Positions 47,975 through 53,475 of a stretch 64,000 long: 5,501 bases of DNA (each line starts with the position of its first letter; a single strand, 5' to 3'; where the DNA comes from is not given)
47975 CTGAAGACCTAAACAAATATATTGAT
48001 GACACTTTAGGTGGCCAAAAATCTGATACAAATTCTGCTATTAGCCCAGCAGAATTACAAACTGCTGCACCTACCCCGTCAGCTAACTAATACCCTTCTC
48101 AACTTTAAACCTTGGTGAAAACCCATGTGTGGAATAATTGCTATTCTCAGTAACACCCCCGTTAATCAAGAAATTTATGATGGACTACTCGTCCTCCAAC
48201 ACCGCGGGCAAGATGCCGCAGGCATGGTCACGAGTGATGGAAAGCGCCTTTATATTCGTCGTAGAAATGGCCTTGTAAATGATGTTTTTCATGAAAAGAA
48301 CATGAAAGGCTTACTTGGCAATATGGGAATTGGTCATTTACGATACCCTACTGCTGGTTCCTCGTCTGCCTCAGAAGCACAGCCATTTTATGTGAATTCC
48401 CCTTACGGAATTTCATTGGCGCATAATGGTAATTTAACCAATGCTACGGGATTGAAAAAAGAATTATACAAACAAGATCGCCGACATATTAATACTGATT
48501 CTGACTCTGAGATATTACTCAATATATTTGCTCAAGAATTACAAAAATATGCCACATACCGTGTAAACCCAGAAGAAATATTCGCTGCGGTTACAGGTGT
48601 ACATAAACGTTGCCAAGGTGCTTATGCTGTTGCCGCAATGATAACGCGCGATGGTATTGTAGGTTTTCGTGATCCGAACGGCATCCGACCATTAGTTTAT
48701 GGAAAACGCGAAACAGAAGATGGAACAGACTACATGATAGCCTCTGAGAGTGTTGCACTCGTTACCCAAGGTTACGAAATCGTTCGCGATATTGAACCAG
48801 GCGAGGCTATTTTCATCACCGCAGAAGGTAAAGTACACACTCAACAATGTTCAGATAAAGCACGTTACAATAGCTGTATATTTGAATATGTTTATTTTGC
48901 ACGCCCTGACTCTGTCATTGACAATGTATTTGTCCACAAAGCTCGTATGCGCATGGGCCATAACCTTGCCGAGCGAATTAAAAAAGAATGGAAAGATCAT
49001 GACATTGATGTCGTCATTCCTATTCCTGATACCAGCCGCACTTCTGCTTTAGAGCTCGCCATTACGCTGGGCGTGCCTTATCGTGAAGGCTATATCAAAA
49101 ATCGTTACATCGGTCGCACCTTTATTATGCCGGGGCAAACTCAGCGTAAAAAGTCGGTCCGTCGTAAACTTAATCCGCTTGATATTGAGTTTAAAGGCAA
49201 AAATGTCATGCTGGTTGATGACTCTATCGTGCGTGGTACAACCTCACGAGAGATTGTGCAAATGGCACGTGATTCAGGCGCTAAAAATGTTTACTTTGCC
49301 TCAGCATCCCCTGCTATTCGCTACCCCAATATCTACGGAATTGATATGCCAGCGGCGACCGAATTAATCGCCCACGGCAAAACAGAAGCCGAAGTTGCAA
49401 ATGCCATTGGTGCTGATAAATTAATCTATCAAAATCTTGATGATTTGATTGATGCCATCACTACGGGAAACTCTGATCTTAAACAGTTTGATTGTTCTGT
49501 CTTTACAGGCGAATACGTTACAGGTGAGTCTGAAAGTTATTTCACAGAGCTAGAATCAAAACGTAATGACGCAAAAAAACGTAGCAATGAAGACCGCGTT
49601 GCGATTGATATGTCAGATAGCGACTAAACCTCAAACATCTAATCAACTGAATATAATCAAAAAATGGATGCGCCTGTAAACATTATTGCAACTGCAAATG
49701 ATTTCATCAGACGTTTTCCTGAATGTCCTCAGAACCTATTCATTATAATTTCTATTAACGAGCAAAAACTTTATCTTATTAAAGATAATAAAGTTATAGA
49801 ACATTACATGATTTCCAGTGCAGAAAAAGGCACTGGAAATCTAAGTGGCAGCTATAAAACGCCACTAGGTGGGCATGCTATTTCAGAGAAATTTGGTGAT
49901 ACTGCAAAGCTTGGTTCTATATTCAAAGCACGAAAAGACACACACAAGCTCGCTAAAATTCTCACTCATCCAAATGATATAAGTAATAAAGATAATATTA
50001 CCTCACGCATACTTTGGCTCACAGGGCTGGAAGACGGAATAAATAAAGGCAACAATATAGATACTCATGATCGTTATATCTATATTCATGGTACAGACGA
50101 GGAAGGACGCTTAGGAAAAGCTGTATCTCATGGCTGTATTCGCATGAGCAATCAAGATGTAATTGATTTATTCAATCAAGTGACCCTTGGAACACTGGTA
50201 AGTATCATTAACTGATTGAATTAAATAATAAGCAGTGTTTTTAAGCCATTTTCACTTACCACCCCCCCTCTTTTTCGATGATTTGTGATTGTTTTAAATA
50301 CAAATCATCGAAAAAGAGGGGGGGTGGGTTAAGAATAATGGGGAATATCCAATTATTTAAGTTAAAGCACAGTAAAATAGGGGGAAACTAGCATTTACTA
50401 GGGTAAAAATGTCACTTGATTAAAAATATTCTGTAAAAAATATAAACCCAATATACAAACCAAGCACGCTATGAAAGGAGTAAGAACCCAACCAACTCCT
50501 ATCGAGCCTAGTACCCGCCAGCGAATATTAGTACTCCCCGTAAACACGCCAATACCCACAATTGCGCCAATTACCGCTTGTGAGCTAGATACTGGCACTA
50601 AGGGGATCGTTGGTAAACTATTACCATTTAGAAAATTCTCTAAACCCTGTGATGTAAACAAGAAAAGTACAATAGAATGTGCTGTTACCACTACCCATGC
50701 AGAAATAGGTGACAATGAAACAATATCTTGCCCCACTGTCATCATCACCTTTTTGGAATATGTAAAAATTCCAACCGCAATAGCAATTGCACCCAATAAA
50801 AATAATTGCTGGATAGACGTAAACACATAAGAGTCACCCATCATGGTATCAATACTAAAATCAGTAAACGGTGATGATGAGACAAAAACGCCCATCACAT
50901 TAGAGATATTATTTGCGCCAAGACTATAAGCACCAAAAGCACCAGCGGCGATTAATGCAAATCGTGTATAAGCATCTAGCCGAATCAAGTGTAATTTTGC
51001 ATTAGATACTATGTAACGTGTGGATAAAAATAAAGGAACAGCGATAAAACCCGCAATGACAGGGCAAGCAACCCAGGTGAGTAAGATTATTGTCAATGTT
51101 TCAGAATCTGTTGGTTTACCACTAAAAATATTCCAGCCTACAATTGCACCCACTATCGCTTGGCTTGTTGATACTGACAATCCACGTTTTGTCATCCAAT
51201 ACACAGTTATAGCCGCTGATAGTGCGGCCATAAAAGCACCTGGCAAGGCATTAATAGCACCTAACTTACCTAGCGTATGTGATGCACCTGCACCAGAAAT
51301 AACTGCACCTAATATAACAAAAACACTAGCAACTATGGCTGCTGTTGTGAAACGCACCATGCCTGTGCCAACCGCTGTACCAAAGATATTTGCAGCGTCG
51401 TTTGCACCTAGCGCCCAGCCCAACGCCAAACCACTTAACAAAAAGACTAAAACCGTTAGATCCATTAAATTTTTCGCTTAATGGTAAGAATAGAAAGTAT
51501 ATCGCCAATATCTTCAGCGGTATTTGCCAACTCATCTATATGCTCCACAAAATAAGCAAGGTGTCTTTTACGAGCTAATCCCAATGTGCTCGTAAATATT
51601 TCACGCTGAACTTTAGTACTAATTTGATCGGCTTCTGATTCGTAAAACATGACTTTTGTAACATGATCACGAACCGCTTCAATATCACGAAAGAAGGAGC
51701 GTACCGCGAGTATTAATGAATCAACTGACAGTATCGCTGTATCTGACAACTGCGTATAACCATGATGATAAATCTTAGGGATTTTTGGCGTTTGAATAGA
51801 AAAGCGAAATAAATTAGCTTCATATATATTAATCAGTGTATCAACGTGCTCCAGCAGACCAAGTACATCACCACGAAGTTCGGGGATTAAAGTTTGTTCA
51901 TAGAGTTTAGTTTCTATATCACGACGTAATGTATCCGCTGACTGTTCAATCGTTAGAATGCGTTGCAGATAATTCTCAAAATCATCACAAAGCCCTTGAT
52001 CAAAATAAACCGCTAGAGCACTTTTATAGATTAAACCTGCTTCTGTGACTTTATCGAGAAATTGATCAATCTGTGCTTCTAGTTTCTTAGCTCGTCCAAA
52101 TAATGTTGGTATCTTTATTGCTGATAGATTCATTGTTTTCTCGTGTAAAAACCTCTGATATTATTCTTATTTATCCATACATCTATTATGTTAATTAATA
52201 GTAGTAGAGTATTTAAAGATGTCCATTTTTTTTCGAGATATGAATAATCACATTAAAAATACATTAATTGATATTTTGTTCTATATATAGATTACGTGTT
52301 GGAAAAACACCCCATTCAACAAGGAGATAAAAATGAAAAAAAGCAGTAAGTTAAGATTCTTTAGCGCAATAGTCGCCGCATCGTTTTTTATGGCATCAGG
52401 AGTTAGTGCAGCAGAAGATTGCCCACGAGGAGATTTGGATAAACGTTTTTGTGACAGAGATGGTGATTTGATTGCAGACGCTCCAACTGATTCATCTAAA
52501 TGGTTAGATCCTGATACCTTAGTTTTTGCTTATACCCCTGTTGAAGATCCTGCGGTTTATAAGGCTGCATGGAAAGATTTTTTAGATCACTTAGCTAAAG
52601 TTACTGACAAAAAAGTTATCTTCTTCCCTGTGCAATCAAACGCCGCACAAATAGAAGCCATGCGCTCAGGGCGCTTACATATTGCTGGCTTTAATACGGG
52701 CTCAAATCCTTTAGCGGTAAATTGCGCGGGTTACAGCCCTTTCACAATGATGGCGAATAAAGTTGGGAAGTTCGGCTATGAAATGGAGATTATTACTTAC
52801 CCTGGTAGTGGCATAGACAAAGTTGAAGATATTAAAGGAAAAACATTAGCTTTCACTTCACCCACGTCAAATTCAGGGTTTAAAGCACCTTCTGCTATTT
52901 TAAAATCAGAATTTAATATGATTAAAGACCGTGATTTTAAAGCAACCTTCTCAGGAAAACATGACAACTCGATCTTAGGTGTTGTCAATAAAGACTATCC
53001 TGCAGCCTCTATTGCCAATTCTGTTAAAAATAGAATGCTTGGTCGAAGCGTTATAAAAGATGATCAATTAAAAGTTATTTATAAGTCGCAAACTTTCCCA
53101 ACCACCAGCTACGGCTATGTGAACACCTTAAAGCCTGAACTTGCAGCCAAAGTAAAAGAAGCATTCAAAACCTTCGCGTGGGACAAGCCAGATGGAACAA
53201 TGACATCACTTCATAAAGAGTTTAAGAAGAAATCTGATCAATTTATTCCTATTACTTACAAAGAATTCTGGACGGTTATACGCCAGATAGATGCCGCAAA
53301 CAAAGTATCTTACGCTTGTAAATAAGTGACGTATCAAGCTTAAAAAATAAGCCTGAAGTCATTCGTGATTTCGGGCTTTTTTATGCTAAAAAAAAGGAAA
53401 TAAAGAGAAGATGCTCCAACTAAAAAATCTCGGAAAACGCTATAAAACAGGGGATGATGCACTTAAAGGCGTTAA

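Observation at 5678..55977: Abundant unassigned intergenic repeat family with a 30-bp C7/G7-tipped arm (9 loci in 64 kb)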

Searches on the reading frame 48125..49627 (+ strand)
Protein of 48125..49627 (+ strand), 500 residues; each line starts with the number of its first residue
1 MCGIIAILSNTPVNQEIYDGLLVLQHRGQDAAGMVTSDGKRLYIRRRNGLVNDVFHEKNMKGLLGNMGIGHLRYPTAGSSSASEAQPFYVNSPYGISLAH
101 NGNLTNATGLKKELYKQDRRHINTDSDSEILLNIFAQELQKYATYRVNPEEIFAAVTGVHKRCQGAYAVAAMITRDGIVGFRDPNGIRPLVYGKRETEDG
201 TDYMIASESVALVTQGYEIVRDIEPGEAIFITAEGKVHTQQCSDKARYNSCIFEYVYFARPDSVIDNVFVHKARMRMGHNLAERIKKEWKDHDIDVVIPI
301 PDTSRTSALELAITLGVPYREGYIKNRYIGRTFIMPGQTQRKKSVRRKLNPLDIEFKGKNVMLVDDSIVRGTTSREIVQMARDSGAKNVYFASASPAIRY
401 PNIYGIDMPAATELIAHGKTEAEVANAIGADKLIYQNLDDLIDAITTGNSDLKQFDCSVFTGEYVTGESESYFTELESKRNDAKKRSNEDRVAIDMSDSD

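Call 7: search_protein_families(library=ncbifam, proteins=[window:48125-49627:+])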
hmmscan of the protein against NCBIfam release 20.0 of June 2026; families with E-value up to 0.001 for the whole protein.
window:48125-49627:+ (500 aa): 11 families
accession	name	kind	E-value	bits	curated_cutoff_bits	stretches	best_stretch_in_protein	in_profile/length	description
TIGR01134.1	purF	equivalog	4.1e-157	524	350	1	2-464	1-431/432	amidophosphoribosyltransferase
NF001484.0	PRK00331.1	subfamily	2.6e-31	108.7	381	1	1-241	1-225/601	isomerizing glutamine--fructose-6-phosphate transaminase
TIGR01135.1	glmS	equivalog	1.3e-27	96.6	418.05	1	2-246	1-231/607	glutamine--fructose-6-phosphate transaminase (isomerizing)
TIGR01536.1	asn_synth_AEB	equivalog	1.9e-15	56.9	267.1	1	2-240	1-193/517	asparagine synthase (glutamine-hydrolyzing)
NF006949.0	PRK09431.1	equivalog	6.6e-11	41.4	499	1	83-248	58-199/554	asparagine synthase B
TIGR01251.1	ribP_PPkin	subfamily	1.4e-06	27.5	113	1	274-397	142-249/309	ribose-phosphate diphosphokinase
NF002095.0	PRK00934.1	equivalog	1.9e-06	27.2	296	1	347-425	194-272/287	ribose-phosphate diphosphokinase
TIGR03104.1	trio_amidotrans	equivalog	3.7e-05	22.1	570.1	1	65-216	41-169/589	N-acetylglutaminylglutamine amidotransferase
NF006605.0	PRK09162.1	equivalog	0.00013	21.4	181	1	262-392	15-132/183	hypoxanthine-guanine phosphoribosyltransferase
NF004689.0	PRK06031.1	equivalog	0.0003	20.1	175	0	264-394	55-190/233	phosphoribosyltransferase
NF008616.0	PRK11595.1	equivalog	0.00038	20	304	1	337-389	167-218/227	DNA utilization protein GntX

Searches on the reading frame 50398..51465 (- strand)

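Call 46: search_protein_families(library=pfam, proteins=[window:50398-51465:-], max_evalue=0.00001)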
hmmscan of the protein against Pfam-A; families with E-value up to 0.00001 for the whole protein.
window:50398-51465:- (355 aa): 1 family
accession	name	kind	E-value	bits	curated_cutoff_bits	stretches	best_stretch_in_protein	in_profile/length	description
PF01384.25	PHO4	-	4.7e-56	190.7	33.7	2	20-336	2-349/350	Phosphate transporter family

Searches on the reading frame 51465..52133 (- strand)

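Call 46: search_protein_families(library=pfam, proteins=[window:51465-52133:-], max_evalue=0.00001)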
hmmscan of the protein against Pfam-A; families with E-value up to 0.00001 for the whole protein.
window:51465-52133:- (222 aa): 1 family
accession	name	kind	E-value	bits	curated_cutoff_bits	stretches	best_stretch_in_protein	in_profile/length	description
PF01865.21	PhoU_div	-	4.8e-21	75.5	24.4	1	16-218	7-213/214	Protein of unknown function DUF47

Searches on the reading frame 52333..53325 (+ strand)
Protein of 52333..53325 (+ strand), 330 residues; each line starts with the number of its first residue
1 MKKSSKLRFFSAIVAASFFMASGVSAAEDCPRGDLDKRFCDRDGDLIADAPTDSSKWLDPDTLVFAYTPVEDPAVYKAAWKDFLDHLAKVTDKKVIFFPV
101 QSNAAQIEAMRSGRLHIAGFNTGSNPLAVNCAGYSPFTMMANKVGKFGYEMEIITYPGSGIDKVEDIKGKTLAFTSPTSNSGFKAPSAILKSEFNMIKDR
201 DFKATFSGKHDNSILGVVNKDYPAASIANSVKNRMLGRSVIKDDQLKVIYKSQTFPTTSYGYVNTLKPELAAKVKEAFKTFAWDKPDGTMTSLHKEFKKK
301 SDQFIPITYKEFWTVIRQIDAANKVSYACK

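Call 46: search_protein_families(library=pfam, proteins=[window:52333-53325:+], max_evalue=0.00001)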
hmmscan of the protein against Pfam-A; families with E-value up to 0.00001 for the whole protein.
window:52333-53325:+ (330 aa): 1 family
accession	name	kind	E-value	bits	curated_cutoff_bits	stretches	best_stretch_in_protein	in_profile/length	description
PF12974.12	Phosphonate-bd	-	8.1e-58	196.1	27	1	65-288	1-222/242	ABC transporter, phosphonate, periplasmic substrate-binding protein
